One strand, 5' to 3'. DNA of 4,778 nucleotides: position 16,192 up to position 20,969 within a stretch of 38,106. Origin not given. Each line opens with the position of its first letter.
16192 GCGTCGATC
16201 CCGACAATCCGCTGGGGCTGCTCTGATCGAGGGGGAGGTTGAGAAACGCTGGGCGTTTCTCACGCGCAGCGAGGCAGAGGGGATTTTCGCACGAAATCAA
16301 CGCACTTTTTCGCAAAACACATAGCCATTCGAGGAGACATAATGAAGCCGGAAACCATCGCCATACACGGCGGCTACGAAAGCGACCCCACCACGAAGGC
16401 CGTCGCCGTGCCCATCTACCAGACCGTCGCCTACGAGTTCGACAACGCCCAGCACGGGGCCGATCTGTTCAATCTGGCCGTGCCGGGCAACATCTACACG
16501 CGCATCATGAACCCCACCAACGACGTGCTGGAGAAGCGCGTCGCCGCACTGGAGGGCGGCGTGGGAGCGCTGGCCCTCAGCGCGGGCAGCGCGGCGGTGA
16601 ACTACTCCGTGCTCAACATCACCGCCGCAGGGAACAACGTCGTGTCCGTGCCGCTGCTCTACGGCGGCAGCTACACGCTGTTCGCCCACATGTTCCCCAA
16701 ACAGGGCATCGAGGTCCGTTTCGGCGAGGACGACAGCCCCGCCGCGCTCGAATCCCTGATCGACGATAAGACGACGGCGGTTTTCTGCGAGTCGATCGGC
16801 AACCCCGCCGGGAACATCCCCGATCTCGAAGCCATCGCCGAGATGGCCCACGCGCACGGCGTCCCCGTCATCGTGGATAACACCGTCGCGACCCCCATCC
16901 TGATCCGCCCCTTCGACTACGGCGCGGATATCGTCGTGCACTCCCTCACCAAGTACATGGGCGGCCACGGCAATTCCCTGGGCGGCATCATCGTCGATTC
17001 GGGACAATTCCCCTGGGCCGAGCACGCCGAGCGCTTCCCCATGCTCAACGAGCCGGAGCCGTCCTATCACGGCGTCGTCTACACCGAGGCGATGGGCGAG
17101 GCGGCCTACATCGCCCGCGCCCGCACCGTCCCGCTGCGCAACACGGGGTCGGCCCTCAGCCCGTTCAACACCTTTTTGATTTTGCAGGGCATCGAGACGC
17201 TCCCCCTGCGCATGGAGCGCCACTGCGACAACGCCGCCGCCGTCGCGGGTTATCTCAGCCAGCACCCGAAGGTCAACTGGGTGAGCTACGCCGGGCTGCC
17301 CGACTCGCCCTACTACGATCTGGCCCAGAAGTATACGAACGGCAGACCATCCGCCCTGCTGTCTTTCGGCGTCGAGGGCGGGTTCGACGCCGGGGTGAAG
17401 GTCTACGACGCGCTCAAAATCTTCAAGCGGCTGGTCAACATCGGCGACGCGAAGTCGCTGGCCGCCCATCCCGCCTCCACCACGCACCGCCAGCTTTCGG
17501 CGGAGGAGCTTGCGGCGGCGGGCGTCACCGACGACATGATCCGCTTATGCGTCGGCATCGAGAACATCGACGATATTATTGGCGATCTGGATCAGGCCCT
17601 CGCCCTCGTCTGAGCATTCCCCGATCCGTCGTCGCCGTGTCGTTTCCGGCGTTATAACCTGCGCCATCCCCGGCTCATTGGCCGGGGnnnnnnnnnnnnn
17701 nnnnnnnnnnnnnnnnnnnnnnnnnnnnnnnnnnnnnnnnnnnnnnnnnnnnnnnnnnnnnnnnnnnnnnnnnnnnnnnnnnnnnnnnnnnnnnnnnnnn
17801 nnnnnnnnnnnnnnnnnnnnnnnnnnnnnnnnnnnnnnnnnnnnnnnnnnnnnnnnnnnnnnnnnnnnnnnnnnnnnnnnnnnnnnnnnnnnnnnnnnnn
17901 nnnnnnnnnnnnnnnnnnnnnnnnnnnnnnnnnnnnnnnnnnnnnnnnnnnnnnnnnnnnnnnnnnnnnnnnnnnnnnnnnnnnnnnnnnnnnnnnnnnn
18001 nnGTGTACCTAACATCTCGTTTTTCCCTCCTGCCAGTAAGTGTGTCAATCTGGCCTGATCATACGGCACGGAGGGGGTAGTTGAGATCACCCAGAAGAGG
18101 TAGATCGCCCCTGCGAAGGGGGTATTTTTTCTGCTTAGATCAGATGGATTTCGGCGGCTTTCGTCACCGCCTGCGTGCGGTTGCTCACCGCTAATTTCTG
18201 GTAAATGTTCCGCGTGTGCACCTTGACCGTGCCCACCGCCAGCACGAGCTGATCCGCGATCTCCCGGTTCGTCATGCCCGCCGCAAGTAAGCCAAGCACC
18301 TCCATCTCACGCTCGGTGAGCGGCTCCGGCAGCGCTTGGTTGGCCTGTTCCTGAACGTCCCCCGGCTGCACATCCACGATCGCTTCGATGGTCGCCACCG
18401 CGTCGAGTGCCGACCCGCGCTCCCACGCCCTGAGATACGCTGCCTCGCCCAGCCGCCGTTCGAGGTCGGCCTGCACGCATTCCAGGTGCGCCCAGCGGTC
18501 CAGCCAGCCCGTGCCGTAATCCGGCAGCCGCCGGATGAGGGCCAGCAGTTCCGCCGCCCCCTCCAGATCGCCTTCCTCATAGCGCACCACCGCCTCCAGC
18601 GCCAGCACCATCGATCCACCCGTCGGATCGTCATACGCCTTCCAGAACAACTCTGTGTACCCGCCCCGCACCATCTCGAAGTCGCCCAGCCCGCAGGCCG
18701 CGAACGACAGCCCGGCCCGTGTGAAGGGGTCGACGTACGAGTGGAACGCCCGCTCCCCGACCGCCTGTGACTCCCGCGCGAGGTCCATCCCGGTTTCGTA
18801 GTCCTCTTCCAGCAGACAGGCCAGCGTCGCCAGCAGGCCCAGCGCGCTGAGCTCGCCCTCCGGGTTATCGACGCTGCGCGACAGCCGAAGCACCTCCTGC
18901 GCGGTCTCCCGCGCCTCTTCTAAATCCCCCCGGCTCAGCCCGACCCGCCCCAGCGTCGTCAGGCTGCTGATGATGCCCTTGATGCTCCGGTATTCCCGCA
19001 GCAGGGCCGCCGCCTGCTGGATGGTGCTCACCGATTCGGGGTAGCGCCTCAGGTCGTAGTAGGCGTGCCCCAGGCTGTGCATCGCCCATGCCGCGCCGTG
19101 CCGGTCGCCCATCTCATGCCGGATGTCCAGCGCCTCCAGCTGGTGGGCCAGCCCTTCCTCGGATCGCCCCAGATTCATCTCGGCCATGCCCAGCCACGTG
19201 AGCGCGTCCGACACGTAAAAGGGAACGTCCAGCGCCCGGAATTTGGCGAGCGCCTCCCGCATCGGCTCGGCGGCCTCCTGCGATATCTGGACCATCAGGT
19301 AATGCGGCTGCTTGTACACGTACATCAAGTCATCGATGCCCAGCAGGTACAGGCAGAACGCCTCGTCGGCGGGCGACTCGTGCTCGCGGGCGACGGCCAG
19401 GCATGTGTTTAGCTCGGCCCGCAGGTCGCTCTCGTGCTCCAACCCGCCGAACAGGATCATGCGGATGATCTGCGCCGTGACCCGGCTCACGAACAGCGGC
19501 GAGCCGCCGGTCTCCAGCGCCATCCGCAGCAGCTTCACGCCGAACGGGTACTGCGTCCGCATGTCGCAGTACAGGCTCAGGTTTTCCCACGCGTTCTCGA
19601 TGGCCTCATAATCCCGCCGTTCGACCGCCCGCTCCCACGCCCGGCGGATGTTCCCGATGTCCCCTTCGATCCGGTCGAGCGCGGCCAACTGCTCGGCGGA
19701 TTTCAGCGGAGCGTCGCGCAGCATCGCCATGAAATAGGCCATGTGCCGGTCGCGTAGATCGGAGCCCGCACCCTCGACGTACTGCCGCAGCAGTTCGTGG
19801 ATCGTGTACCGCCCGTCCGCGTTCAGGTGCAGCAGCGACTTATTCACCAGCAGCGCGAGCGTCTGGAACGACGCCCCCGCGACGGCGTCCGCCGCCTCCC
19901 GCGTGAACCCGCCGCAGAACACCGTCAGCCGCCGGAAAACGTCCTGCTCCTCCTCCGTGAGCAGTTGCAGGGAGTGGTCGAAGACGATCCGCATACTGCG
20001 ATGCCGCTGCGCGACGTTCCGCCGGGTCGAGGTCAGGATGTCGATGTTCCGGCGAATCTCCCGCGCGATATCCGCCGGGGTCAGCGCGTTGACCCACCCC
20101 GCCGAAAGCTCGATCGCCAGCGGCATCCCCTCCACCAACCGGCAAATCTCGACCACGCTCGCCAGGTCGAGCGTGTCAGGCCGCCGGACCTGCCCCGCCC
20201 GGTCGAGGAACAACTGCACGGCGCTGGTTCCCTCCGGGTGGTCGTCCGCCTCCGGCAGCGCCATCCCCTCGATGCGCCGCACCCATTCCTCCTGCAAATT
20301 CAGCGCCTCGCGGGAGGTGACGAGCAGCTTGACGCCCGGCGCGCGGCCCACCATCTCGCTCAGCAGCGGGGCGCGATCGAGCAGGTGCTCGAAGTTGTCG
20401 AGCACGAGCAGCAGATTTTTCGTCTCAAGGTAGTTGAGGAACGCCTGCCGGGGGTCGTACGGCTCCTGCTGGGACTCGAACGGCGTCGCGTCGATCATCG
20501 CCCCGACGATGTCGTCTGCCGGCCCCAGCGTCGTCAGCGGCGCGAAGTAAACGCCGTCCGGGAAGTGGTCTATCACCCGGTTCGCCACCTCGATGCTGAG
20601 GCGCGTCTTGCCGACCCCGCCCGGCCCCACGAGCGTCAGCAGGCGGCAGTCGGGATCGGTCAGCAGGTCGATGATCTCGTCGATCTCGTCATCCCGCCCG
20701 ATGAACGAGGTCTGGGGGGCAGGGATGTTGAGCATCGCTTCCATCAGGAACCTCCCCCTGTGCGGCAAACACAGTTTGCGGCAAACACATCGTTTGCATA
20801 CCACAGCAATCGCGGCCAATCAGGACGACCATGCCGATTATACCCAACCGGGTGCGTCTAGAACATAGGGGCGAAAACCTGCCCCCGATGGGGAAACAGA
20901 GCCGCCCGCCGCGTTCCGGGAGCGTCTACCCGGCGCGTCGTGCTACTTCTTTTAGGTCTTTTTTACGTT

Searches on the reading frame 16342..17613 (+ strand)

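Call 16: search_protein_families(library=pfam, proteins=[window:16342-17613:+], max_evalue=0.001)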
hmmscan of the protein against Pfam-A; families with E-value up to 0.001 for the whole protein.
window:16342-17613:+ (423 aa): 5 families
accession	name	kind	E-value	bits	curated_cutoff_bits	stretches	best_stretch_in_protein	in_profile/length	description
PF01053.26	Cys_Met_Meta_PP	-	3.5e-131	437.7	27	1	4-420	1-380/381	Cys/Met metabolism PLP-dependent enzyme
PF00155.27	Aminotran_1_2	-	4.9e-07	29.7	19.7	1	60-220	44-235/361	Aminotransferase class I and II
PF00266.25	Aminotran_5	-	1.7e-06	27.7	21.5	1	133-210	129-207/371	Aminotransferase class-V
PF01041.23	DegT_DnrJ_EryC1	-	4.9e-06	26.5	19.8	1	56-183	22-149/360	DegT/DnrJ/EryC1/StrS aminotransferase family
PF02347.22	GDC-P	-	0.00088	18.7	26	0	141-201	195-255/429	Glycine cleavage system P-protein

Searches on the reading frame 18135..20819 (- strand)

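Call 16: search_protein_families(library=pfam, proteins=[window:18135-20819:-], max_evalue=0.001)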
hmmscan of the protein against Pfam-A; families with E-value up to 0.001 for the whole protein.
window:18135-20819:- (894 aa): 10 families
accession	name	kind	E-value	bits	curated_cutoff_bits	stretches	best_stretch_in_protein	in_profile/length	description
PF00196.25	GerE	-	1.9e-20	72.6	23.5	1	833-888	2-57/57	Bacterial regulatory proteins, luxR family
PF13424.12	TPR_12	-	3.1e-13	50.1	30.1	1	538-609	4-77/77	Tetratricopeptide repeat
PF13191.12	AAA_16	-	3.2e-08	34.7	32.6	1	39-141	2-83/167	AAA ATPase domain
PF07719.23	TPR_2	-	4.6e-08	33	27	0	579-607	3-31/34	Tetratricopeptide repeat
PF00931.28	NB-ARC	-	3.5e-07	30.2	23.5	1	43-172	2-138/248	NB-ARC domain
PF13181.12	TPR_8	-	2.1e-06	27.9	25.7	0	619-648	3-32/34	Tetratricopeptide repeat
PF17874.7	TPR_MalT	-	4.8e-06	26.5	45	1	514-693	18-197/336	MalT-like TPR region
PF13401.12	AAA_22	-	1.5e-05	25.8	27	1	58-155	5-103/130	AAA domain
PF13374.12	TPR_10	-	2.5e-05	24.6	27.5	0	577-606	2-31/42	Tetratricopeptide repeat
PF13176.12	TPR_7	-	0.00017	21.8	27.9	0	579-608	1-30/36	Tetratricopeptide repeat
